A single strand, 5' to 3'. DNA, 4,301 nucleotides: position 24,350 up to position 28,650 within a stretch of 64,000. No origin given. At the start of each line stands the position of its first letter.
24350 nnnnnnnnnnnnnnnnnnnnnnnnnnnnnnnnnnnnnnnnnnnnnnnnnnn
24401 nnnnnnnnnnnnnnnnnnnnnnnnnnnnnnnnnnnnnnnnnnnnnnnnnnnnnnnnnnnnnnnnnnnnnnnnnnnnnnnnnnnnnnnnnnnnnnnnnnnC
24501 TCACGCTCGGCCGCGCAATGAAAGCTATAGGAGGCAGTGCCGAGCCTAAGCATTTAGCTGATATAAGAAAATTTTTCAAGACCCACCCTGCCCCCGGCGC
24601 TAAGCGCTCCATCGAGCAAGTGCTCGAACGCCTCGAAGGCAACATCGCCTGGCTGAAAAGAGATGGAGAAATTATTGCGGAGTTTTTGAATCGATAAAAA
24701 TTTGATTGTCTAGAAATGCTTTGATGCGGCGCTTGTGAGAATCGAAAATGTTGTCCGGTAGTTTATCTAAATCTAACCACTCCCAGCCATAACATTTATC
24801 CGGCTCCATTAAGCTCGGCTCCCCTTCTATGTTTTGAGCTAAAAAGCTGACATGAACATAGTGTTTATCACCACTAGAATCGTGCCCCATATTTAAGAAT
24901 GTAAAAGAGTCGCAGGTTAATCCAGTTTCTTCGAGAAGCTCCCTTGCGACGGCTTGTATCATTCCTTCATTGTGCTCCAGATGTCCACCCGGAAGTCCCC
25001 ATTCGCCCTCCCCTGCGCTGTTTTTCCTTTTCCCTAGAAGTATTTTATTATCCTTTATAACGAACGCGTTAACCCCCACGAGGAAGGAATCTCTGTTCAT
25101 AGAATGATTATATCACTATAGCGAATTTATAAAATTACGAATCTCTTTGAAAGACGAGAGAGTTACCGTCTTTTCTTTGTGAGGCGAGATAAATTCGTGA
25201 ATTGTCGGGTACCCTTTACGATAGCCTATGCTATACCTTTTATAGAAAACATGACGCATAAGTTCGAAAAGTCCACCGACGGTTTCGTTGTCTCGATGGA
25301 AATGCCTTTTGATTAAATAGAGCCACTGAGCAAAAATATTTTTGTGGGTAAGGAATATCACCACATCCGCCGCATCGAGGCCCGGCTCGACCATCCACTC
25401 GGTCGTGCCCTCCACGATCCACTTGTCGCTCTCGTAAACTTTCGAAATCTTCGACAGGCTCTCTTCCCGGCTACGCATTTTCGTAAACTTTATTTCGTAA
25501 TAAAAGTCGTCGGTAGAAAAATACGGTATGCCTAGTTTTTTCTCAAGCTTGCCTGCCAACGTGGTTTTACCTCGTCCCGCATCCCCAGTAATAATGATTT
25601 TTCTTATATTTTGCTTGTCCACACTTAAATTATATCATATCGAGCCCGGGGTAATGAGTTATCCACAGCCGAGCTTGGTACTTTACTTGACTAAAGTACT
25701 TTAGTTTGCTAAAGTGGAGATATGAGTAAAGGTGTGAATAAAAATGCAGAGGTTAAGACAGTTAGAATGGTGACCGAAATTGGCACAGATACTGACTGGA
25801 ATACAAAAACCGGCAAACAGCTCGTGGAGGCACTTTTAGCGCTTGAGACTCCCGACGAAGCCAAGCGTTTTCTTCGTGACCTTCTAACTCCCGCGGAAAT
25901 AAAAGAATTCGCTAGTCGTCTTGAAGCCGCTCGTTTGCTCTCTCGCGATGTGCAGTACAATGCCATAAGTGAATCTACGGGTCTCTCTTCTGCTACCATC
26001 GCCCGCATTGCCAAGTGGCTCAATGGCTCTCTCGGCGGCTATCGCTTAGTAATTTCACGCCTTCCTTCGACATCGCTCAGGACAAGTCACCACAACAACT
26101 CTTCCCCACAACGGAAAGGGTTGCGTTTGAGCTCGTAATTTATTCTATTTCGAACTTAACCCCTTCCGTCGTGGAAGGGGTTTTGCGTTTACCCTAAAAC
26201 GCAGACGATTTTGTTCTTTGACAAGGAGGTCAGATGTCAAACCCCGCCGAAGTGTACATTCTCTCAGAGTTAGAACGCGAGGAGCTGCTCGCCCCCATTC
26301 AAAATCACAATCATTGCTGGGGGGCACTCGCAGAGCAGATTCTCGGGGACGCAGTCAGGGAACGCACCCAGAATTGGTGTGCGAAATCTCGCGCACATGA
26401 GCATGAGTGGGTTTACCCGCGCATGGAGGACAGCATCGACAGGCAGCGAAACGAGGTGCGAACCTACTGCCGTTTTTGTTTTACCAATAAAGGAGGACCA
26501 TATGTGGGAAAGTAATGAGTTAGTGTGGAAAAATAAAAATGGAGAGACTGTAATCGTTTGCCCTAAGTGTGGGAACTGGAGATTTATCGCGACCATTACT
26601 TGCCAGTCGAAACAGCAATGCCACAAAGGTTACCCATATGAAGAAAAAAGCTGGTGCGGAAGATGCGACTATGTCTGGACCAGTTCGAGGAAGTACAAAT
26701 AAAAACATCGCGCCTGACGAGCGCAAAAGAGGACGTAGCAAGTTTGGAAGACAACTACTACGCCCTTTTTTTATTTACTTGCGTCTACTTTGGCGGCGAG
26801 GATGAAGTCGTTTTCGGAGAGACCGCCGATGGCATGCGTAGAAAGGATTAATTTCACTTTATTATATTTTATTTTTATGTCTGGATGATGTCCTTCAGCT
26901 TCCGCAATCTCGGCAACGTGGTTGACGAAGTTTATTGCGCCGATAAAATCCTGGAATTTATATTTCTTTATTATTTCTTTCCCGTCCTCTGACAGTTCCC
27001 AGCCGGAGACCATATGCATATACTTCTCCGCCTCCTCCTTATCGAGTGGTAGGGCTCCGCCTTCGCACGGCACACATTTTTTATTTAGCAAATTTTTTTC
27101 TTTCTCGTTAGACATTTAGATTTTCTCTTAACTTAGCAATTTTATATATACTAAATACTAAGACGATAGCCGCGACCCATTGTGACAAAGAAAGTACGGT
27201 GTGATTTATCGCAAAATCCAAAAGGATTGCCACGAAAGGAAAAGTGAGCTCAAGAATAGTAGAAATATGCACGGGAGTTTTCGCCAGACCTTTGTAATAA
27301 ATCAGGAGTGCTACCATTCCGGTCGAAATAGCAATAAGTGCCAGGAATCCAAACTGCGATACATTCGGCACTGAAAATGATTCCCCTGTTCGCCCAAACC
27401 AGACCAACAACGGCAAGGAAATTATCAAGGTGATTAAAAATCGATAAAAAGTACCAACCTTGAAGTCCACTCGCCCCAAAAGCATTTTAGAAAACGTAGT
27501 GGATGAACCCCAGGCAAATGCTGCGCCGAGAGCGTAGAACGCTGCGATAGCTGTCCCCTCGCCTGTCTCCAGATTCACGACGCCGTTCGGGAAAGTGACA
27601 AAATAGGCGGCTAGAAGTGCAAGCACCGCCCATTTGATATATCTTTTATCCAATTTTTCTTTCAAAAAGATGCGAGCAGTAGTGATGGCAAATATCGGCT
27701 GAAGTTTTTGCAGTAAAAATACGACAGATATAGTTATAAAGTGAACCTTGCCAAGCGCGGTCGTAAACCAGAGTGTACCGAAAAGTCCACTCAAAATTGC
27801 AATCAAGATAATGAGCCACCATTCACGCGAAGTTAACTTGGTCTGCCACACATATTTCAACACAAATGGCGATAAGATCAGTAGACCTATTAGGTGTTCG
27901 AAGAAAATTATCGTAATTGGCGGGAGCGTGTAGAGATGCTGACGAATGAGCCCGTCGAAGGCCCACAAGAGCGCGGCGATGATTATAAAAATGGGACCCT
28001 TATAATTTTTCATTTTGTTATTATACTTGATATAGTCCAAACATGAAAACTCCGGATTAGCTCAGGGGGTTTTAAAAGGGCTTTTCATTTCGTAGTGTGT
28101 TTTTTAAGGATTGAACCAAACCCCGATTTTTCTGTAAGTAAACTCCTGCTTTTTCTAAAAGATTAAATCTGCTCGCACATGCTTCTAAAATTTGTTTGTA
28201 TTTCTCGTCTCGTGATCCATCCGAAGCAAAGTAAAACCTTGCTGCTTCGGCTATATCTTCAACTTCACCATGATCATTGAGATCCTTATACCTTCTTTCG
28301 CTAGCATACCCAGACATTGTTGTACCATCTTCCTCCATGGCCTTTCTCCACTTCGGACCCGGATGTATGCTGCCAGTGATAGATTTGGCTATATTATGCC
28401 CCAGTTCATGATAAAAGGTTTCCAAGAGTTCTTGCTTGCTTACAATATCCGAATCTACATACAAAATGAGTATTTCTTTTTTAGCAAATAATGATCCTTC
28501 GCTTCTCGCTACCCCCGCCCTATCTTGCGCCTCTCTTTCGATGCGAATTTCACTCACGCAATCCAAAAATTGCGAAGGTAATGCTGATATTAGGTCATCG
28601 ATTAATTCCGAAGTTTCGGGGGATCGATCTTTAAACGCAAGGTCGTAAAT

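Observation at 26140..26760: GC-rich islet with two overlapping small Cys-containing ORFs bearing strong SD sequences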

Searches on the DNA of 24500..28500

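Call 21: search_rna_families(source=window, start=24500, end=28500, threshold=evalue, max_evalue=1)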
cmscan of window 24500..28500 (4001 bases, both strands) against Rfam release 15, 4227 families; matches with E-value up to 1: 2.
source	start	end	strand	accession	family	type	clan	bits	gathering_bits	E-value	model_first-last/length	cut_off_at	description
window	26088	26192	-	RF04087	MIR5565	Gene; miRNA;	-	21.3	80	0.35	1-109/109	no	MIR5565 microRNA precursor family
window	26105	26175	-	RF03992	mir-6302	Gene; miRNA;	-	21.1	90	0.54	1-79/79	no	mir-6302 microRNA precursor family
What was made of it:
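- On Ribosome-mediated amino-acid attenuator: cmscan at E <= 1 over 24500-28500 gave only sub-threshold miRNA noise on the hairpin (call 21).
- Closest known: Ribosome-mediated transcription attenuators of amino-acid operons. Different: No match to Rfam leaders (call 21).
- No Rfam riboswitch or leader hit was found (call 21).
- Tried and rejected: Rfam gave only sub-threshold miRNA noise on the hairpin (call 21).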

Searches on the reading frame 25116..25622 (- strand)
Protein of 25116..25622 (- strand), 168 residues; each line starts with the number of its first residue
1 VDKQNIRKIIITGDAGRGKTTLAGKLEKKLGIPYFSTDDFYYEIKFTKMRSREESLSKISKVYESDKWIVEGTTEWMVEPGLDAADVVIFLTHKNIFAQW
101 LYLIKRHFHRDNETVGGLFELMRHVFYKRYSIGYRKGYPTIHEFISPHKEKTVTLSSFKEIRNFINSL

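Call 4: search_protein_families(library=pfam, proteins=[window:25116-25622:-], max_evalue=1)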
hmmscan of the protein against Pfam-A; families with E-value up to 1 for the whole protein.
window:25116-25622:- (168 aa): 22 families
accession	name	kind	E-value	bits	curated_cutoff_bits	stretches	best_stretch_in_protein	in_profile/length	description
PF13238.12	AAA_18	-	7.9e-05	23.6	29.4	1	9-46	1-37/128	AAA domain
PF02224.24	Cytidylate_kin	-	0.0003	21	26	1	9-54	1-46/211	Cytidylate kinase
PF05729.18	NACHT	-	0.00079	19.7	26.7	1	8-54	2-50/167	NACHT domain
PF13521.12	AAA_28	-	0.001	19.7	27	1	8-90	1-77/164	AAA domain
PF13207.12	AAA_17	-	0.0018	19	27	1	13-63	2-50/136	AAA domain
PF13479.12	AAA_24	-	0.0019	18.5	27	1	7-62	3-58/195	AAA domain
PF01745.22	IPT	-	0.0057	16.5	20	1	10-73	5-70/233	Isopentenyl transferase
PF13189.12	Cytidylate_kin2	-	0.01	16.4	28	1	9-61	2-52/176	Cytidylate kinase-like family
PF20720.3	nSTAND3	-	0.01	16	27.2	1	7-27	18-38/155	Novel STAND NTPase 3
PF03266.21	NTPase_1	-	0.012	15.9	23.9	1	8-30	1-23/168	NTPase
PF13401.12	AAA_22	-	0.015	16.1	27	1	9-57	8-52/130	AAA domain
PF10662.15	PduV-EutP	-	0.022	15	21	1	7-38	2-32/143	Ethanolamine utilisation - propanediol utilisation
PF00009.33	GTP_EFTU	-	0.031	14.3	26.5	1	5-32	2-29/188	Elongation factor Tu GTP binding domain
PF00485.24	PRK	-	0.07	13.4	22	1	9-37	2-41/196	Phosphoribulokinase / Uridine kinase family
PF02367.23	TsaE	-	0.076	13.4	26.6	1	8-32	23-47/128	Threonylcarbamoyl adenosine biosynthesis protein TsaE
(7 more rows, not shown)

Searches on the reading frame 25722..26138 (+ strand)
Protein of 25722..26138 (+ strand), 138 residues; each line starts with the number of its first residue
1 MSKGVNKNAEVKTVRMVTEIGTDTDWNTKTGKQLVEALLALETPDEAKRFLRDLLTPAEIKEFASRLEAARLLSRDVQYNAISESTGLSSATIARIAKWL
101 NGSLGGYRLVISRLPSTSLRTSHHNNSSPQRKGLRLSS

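Call 4: search_protein_families(library=pfam, proteins=[window:25722-26138:+], max_evalue=1)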
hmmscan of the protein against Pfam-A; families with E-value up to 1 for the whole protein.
window:25722-26138:+ (138 aa): 3 families
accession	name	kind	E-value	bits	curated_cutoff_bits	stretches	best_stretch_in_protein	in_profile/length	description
PF01371.25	Trp_repressor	-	3.9e-18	65.7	27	1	32-114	4-87/88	Trp repressor protein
PF13384.12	HTH_23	-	0.059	13.6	24.6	1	66-101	7-42/50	Homeodomain-like domain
PF13428.12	TPR_14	-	0.15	13.3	23.5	1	32-56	5-29/44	Tetratricopeptide repeat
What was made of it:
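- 25722..26138 (+): hisR / yerC-like TrpR-family repressor (138 aa) with a ~22-aa C-terminal extension ..................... PF01371 E = 4e-18 (call 4).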

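Call 55: search_solved_structures(query=window:25722-26135:+, max_evalue=0.01, show_alignments=2)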
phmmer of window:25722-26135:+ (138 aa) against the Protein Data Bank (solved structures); distinct sequences matched with E-value up to 0.01: 3.
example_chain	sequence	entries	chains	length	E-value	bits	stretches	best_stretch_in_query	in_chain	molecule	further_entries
3frw_A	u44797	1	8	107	8.1e-12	48.7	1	31-116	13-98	Putative Trp repressor protein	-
3g1c_A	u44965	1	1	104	8.7e-12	48.6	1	27-116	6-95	The TrpR like protein from Eubacterium eligens ATCC 27750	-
3kor_A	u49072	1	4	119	5.1e-10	42.9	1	33-114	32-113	Possible Trp repressor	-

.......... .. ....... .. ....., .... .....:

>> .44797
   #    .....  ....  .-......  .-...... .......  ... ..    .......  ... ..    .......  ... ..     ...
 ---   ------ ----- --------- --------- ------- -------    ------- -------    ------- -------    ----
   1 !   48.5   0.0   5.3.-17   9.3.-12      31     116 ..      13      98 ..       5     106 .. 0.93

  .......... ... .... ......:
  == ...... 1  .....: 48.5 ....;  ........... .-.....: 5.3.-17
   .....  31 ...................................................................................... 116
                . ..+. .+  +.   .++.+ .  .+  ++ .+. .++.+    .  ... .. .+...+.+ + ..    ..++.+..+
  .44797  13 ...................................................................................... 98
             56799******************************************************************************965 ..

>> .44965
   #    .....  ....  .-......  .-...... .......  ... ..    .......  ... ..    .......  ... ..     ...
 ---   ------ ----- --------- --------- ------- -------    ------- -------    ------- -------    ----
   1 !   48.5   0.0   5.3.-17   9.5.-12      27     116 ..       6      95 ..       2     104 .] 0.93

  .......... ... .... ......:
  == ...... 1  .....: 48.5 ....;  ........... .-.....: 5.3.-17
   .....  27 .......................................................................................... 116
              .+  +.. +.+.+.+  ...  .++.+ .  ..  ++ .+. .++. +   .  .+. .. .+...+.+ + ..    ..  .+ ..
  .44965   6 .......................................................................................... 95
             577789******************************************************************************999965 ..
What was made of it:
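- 25722..26138 (+): PDB 3FRW, 3G1C and 3KOR match residues 27-116 only (call 55).
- On HisR / YerC-YecD (TrpR family): PDB 3G1C (E. eligens HisR) at E = 9e-12 (call 55).
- The protein resembles E. eligens HisR, PDB 3G1C (call 55).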

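Call 56: search_protein_families(library=ncbifam, proteins=[window:25722-26135:+], max_evalue=0.01)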
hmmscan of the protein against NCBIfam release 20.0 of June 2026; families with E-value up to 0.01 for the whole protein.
window:25722-26135:+ (138 aa): 2 families
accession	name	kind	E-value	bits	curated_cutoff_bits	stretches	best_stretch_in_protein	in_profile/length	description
TIGR02531.1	yecD_yerC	hypoth_equivalog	2.8e-18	66.1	42.2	1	32-114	6-88/88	YerC/YecD family TrpR-related protein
TIGR01321.1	TrpR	equivalog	0.00046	20.6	67.25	1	33-101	11-80/94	trp operon repressor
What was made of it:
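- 25722..26138 (+): TIGR02531 yecD_yerC 66.1 bits, cutoff 42.2 (call 56).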

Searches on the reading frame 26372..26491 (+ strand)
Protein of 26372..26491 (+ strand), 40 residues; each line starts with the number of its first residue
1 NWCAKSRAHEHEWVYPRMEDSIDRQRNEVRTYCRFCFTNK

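Call 39: find_related_loci(query=A5, collection=metagenome_contigs, flank=4000)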
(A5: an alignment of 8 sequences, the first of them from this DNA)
Query A5 (40 aa) in metagenome_contigs; peptide patterns used: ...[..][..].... (x = any residue, [..] = any of these).
17 stretches matched a pattern; 1 encode a relative of the query (tblastn E <= 1e-3); 1 distinct loci.
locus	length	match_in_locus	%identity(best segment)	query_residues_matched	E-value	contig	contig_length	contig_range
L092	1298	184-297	55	3-40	6e-13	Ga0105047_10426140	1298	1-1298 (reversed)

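Call 43: find_related_loci(query=A5, collection=viral_contigs, flank=4000)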
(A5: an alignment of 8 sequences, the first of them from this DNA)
Query A5 (40 aa) in viral_contigs; peptide patterns used: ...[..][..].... (x = any residue, [..] = any of these).
No stretch of DNA in the collection matches any of the patterns.
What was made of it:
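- Tried and rejected: The viral contig scan found none (call 43).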

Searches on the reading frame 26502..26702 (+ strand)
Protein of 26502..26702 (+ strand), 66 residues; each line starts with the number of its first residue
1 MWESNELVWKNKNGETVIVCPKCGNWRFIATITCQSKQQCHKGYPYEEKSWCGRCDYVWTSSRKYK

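Call 4: search_protein_families(library=pfam, proteins=[window:26502-26702:+], max_evalue=1)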
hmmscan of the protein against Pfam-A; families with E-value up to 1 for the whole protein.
window:26502-26702:+ (66 aa): 3 families
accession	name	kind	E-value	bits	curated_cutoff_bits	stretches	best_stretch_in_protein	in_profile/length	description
PF08271.17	Zn_Ribbon_TF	-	0.008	16.1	29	1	4-25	8-27/43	TFIIB zinc-binding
PF07483.16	W_rich_C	-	0.047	14.2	26.2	1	4-36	49-84/105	Tryptophan-rich Synechocystis species C-terminal domain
PF12172.15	zf-ChsH2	-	0.11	12.8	23.2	1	19-34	13-28/37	ChsH2, rubredoxin-like zinc ribbon domain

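Call 7: find_homologous_proteins(query=window:26502-26699:+, max_evalue=0.01)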
Query window:26502-26699:+ (66 aa): 1 proteins with E <= 0.01 among 1 candidates.
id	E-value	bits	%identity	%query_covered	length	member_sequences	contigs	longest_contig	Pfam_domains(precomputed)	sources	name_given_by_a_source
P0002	4.0e-41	156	100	100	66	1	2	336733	-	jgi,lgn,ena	jgi:hypothetical protein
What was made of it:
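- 26502..26702 (+): ORF2, 66 aa, an orphan zinc-ribbon-like ORF (CPKC...CGRC) overlapping ORF1 by 14 nt. Only self-hits among 5.8 billion proteins (call 7).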

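Call 8: find_encoding_contigs(protein=P0002, flank=10000, max_places=10)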
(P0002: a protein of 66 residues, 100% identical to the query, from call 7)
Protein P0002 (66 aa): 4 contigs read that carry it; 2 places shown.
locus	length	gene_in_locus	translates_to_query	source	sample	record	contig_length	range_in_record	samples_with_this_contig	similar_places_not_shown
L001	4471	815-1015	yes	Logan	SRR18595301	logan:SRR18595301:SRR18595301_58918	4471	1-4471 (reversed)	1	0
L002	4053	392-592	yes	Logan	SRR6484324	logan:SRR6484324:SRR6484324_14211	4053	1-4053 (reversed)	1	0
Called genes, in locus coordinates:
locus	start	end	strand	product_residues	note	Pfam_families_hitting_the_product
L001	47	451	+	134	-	PF01371:Trp_repressor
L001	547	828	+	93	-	-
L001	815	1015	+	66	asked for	-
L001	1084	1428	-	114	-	PF01329:Pterin_4a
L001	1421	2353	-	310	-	PF00892:EamA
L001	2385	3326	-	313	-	-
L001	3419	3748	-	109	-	PF01687:Flavokinase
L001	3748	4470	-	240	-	?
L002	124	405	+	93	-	-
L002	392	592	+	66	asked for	-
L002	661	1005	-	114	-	PF01329:Pterin_4a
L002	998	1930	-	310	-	PF00892:EamA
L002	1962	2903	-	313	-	-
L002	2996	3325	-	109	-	PF01687:Flavokinase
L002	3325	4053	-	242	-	?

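Call 56: search_protein_families(library=ncbifam, proteins=[window:26502-26699:+], max_evalue=0.01)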
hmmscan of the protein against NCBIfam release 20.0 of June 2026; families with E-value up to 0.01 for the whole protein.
window:26502-26699:+ (66 aa): 0 families

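Call 83: search_dna_similar(query=window:26502-26699:+, collection=phages, mode=protein, max_evalue=1, max_rows=10)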
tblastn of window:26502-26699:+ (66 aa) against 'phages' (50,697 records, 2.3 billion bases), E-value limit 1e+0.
No match.

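Call 85: search_protein_families(library=phrogs, proteins=[window:26502-26699:+], max_evalue=0.1)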
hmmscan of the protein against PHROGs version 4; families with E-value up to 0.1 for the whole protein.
window:26502-26699:+ (66 aa): 0 families

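Call 86: search_protein_families(library=padloc, proteins=[window:26502-26699:+], max_evalue=0.1)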
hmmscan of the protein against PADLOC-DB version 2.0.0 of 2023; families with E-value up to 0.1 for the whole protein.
window:26502-26699:+ (66 aa): 0 families

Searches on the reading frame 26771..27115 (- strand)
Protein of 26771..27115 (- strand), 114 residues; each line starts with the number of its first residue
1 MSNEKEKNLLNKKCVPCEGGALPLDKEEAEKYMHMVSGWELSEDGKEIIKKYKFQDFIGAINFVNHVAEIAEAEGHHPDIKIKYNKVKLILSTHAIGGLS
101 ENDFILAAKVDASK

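Call 4: search_protein_families(library=pfam, proteins=[window:26771-27115:-], max_evalue=1)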
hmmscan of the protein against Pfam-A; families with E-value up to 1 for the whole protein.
window:26771-27115:- (114 aa): 2 families
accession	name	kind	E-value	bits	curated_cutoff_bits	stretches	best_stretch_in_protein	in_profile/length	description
PF01329.24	Pterin_4a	-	5.2e-32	110.3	26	1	23-112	2-90/91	Pterin 4 alpha carbinolamine dehydratase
PF15643.12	Tox-PL-2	-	0.12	13.1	25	1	56-105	51-99/103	Papain fold toxin 2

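Call 10: find_related_loci(query=window:26771-27115:-, collection=genome_contigs, flank=6000)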
Query window:26771-27115:- (114 aa) in genome_contigs; peptide patterns used: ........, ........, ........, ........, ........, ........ (x = any residue, [..] = any of these).
600 stretches matched a pattern (row limit reached: there are more); 561 encode a relative of the query (tblastn E <= 1e-3); the best 80 are kept; 80 distinct loci.
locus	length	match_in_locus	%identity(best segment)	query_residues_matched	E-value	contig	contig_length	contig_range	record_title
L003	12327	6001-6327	81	1-113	3e-58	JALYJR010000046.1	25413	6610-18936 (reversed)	MAG: bacterium isolate CAM bin9 SD1481-83_k127_215486, whole genome shotgun sequence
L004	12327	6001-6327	79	1-113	3e-56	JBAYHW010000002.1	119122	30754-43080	MAG: Candidatus Paceibacterota bacterium isolate SO_2016_GW1_159 scaffold00351_OW334_2016, whole genome shotgun sequence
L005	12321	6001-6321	78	8-114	1e-53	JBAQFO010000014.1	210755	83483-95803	MAG: Minisyncoccia bacterium isolate MFD12003_ilm_asm_bin26 k127_148532, whole genome shotgun sequence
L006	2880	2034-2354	71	8-114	5e-49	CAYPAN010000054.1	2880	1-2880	MAG TPA_asm: uncultured Candidatus Saccharibacteria bacterium isolate binchicken_co241_293 genome assembly, contig: NODE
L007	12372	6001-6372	65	1-114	2e-47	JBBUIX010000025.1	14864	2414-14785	MAG: Patescibacteria group bacterium isolate H43-bin140_1 H43_bin140_1_000000000025, whole genome shotgun sequence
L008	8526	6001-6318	70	8-112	3e-46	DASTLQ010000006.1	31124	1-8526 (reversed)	MAG TPA_asm: Candidatus Paceibacterota bacterium isolate SMAG_U3062 k141_309106, whole genome shotgun sequence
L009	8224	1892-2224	65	5-114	4e-45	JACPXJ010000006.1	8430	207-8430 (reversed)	MAG: Candidatus Nomurabacteria bacterium isolate NC_groundwater_834_Pr1_B-0.1um_42_21 Montesol18_Bp1_scaffold_210211, wh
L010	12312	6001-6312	64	8-111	1e-43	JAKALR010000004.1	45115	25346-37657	MAG: bacterium isolate WY5.bin131 NODE_1128_length_45115_cov_2.131213, whole genome shotgun sequence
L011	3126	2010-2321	61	8-111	4e-42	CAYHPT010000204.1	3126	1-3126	MAG TPA_asm: uncultured bacterium isolate ERP119705_co14_280 genome assembly, contig: NODE_73456_length_3126_cov_4.99381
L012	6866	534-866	64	3-112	2e-42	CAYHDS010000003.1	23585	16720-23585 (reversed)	MAG TPA_asm: uncultured Candidatus Saccharibacteria bacterium isolate ERP119705_co10_85 genome assembly, contig: NODE_18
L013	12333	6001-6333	57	1-111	3e-41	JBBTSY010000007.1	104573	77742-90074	MAG: Patescibacteria group bacterium isolate H41-bin026_1 H41_bin026_1_000000000007, whole genome shotgun sequence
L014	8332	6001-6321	63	8-114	8e-41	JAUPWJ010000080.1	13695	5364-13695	MAG: Patescibacteria group bacterium isolate erpe_2018_sw_45hr_WHONDRS-SW48-000100_B_bin.30 scaffold_1540685, whole geno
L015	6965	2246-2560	66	8-112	1e-40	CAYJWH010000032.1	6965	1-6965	MAG TPA_asm: uncultured Candidatus Saccharibacteria bacterium isolate ERP125453_co1_479 genome assembly, contig: NODE_13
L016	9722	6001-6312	63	8-111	3e-40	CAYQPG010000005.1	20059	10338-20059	MAG TPA_asm: uncultured Candidatus Saccharibacteria bacterium isolate SRP271791_co2_70 genome assembly, contig: NODE_619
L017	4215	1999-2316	58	9-114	1e-39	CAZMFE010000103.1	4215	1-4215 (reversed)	MAG TPA_asm: uncultured bacterium isolate binchicken_co21_479 genome assembly, contig: NODE_31588_length_4215_cov_4.7016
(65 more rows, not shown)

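Call 56: search_protein_families(library=ncbifam, proteins=[L005:6661-7350:-, L004:6401-6964:-], max_evalue=0.01)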
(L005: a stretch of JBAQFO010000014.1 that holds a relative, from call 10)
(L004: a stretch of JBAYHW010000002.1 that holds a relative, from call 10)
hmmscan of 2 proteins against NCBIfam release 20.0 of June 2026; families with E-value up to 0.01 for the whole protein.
L005:6661-7350:- (229 aa): 3 families
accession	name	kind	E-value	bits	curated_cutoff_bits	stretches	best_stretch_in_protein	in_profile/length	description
NF007557.0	PRK10178.1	equivalog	4.6e-17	62.3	176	1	119-200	87-167/188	D-alanyl-D-alanine dipeptidase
NF033115.1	dipept_VanX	equivalog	5.3e-12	46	320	1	44-203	30-187/199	D-Ala-D-Ala dipeptidase VanX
NF000380.1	vanXY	equivalog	5.2e-05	22.9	250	1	46-199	24-154/179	D,D-carboxypeptidase/D,D-dipeptidase VanXY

L004:6401-6964:- (187 aa): 0 families

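Call 85: search_protein_families(library=phrogs, proteins=[L004:6401-6964:-, L014:6562-6762:-, L014:6368-6565:-], max_evalue=0.1)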
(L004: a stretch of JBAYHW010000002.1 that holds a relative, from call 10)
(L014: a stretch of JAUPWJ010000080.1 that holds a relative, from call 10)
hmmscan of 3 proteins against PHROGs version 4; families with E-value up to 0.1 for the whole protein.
L004:6401-6964:- (187 aa): 1 family
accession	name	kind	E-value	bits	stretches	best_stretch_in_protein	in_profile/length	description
phrog_20133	-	unknown function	0.098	14.4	0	101-153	29-80/97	-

L014:6562-6762:- (66 aa): 0 families

L014:6368-6565:- (65 aa): 0 families

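Call 86: search_protein_families(library=padloc, proteins=[L004:6401-6964:-], max_evalue=0.1)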
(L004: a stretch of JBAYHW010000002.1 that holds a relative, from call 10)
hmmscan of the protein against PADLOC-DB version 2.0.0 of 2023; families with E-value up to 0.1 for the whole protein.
L004:6401-6964:- (187 aa): 1 family
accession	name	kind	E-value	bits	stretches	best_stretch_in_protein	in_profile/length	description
PDLC02706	PbeA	-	0.014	12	1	95-162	555-621/722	PbeA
